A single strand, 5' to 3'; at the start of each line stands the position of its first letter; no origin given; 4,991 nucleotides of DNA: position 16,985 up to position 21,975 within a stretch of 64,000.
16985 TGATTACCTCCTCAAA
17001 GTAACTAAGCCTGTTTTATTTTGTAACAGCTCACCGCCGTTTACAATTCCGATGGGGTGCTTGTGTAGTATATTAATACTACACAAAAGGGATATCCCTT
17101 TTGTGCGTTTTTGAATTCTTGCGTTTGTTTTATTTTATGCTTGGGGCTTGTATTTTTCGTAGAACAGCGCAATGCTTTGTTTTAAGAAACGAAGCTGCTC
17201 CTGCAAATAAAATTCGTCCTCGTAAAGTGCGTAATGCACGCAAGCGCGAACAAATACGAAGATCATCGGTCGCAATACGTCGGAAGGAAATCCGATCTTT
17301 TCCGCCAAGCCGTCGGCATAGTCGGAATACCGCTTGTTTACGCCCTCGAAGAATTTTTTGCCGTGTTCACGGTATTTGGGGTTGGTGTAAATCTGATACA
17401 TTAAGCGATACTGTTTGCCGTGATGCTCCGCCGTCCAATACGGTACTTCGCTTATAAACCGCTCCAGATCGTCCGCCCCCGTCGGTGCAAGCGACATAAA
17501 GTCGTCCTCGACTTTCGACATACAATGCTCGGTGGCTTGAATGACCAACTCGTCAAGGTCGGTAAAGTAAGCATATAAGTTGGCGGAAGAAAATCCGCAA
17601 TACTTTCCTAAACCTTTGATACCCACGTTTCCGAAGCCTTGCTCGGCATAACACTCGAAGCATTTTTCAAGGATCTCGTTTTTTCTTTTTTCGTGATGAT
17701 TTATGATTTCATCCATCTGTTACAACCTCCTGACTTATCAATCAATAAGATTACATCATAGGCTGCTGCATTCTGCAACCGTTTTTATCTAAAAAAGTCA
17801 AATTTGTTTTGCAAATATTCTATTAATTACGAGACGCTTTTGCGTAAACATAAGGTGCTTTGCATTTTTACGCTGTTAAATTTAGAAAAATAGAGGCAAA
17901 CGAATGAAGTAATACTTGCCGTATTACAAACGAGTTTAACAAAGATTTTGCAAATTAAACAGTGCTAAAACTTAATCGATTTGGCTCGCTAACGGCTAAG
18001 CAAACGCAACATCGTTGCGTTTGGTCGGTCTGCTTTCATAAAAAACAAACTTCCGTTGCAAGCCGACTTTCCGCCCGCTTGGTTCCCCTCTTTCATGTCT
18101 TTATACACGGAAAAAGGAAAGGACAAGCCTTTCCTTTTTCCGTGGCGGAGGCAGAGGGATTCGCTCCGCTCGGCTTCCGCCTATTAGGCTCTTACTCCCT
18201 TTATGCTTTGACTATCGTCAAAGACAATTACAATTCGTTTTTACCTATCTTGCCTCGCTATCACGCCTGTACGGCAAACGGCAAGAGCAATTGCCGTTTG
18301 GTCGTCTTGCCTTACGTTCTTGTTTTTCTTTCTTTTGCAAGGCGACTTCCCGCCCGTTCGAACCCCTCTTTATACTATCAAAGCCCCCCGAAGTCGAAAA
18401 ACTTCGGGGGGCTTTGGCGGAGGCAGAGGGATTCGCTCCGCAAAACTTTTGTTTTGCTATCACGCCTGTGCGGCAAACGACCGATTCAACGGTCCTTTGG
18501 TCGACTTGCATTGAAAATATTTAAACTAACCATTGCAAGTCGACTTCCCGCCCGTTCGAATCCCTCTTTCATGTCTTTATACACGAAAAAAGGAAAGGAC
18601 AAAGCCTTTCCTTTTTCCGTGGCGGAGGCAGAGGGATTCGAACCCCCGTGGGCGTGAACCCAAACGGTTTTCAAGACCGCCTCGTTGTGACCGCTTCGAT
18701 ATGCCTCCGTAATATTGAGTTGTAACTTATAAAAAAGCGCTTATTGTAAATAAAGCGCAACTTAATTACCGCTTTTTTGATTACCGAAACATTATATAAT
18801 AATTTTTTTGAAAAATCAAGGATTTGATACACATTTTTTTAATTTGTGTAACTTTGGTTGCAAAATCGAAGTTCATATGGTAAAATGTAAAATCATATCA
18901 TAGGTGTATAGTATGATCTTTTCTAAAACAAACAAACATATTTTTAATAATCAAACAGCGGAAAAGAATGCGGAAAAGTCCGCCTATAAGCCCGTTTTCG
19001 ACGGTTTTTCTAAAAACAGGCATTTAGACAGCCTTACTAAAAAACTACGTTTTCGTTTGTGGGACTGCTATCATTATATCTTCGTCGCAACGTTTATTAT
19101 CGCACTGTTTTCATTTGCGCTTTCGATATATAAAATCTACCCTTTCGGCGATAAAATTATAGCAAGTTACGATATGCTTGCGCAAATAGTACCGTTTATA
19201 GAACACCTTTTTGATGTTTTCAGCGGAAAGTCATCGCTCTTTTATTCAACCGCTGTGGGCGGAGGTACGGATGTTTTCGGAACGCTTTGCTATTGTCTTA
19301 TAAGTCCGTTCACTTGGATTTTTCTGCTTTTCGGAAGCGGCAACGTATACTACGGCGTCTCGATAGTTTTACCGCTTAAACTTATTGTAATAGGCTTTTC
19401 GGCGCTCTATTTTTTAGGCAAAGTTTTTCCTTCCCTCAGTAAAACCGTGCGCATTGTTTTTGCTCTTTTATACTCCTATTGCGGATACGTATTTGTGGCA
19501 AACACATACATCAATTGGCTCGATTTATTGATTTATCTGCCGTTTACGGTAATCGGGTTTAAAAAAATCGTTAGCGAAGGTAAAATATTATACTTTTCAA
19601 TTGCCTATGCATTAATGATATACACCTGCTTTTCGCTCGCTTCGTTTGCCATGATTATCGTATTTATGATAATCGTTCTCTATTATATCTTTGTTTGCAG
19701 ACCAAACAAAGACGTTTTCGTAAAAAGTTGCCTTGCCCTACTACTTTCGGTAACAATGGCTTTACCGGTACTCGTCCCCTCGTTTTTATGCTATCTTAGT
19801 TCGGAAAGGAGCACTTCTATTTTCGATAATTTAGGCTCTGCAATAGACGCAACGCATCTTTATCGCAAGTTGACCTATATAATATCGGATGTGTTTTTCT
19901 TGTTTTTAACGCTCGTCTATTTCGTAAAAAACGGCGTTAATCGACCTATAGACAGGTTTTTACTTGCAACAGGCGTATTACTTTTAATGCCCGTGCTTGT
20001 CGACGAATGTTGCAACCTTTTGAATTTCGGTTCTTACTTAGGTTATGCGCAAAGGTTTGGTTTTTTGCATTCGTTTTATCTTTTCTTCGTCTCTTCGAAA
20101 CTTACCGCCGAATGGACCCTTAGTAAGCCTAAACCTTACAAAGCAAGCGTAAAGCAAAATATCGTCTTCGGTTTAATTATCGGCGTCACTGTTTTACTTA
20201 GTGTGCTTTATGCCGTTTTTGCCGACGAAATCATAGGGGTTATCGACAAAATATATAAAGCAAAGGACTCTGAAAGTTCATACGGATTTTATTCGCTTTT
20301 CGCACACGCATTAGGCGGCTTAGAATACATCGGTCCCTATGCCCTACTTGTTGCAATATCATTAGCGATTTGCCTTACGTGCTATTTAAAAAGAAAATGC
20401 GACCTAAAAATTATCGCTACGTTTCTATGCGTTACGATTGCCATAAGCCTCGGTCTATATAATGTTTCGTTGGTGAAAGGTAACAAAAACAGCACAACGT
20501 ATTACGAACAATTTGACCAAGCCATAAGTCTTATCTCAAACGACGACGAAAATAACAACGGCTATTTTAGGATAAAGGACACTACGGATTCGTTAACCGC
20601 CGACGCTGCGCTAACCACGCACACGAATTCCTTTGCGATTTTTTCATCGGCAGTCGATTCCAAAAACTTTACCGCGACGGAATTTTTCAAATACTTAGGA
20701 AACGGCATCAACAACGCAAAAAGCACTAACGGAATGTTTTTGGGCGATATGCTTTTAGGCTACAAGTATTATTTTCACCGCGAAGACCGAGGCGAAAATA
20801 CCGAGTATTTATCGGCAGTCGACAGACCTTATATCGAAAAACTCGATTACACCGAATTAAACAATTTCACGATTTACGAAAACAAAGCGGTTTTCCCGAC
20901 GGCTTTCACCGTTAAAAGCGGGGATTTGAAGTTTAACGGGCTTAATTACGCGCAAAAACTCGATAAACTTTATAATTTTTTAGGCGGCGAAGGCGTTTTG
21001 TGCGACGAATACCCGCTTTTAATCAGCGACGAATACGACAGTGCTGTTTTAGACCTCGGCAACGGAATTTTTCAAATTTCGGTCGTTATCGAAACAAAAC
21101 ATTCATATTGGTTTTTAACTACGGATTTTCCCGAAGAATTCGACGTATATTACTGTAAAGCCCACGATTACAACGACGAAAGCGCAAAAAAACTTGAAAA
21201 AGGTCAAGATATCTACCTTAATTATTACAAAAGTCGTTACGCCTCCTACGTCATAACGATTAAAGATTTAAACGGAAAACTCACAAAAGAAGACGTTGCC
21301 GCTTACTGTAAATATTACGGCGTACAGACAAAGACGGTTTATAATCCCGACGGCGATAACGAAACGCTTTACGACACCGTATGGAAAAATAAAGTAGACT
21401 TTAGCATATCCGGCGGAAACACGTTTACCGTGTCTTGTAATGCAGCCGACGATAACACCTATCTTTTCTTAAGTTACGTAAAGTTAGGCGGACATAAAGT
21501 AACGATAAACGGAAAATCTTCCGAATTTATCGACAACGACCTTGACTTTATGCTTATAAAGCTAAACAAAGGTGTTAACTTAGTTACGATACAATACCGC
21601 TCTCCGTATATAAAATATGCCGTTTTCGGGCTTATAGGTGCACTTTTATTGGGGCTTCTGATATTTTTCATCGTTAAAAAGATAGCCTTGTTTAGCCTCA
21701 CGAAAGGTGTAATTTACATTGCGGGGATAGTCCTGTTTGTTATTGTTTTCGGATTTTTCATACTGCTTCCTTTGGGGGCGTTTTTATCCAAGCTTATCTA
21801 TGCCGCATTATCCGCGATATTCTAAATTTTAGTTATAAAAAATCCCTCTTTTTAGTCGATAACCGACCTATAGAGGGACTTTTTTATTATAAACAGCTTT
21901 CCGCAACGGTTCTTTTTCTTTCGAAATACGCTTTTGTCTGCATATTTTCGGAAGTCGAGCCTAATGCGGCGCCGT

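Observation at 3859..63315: A roughly 26-nt motif (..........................) is scattered at least 24 times through 64 kb, on both strands, in intergenic and coding DNA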

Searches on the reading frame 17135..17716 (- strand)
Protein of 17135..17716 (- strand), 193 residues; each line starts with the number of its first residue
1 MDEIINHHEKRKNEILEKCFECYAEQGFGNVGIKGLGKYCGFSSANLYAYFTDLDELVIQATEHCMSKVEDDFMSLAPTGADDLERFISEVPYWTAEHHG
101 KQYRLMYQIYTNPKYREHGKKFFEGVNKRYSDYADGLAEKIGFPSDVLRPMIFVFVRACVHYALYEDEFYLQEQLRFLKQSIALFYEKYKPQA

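Call 32: search_protein_families(library=pfam, proteins=[window:17135-17716:-], max_evalue=0.00001)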
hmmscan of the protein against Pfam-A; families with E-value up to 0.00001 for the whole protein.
window:17135-17716:- (193 aa): 1 family
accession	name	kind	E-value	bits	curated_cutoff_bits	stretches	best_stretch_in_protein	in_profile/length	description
PF00440.29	TetR_N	-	1.8e-06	28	24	1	15-59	1-45/47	Bacterial regulatory proteins, tetR family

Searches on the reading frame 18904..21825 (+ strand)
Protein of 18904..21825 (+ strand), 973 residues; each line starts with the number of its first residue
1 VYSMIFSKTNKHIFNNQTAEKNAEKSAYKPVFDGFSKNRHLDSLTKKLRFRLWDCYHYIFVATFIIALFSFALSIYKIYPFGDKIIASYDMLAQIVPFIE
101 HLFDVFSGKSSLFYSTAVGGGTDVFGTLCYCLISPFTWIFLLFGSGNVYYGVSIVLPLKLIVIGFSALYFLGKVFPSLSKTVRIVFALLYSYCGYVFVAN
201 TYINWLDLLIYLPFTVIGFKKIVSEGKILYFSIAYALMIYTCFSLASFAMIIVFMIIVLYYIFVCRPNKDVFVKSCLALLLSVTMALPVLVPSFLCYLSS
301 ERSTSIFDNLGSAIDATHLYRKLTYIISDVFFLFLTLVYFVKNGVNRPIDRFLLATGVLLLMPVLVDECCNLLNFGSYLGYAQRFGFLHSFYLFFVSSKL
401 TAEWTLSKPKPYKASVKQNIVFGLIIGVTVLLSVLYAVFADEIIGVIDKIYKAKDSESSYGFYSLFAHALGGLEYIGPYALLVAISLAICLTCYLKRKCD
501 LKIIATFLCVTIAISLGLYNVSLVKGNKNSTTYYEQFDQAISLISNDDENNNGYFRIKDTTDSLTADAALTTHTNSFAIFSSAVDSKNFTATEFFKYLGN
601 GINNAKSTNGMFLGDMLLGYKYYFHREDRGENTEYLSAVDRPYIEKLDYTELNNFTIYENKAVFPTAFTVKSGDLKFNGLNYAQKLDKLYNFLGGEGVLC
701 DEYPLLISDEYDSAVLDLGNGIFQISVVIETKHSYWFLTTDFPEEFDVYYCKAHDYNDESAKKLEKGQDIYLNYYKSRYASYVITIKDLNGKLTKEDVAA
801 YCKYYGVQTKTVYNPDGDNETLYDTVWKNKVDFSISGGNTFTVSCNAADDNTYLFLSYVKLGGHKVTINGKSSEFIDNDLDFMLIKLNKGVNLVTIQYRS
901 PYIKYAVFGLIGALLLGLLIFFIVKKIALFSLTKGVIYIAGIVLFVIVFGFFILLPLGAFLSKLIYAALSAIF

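Call 33: search_protein_families(library=pfam, proteins=[window:18904-21825:+], max_evalue=0.00001)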
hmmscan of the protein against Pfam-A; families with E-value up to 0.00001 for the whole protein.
window:18904-21825:+ (973 aa): 1 family
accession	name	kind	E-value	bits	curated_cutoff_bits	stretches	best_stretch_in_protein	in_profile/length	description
PF09586.16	YfhO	-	7.3e-63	213.6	28.5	1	64-907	2-832/835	Bacterial membrane protein YfhO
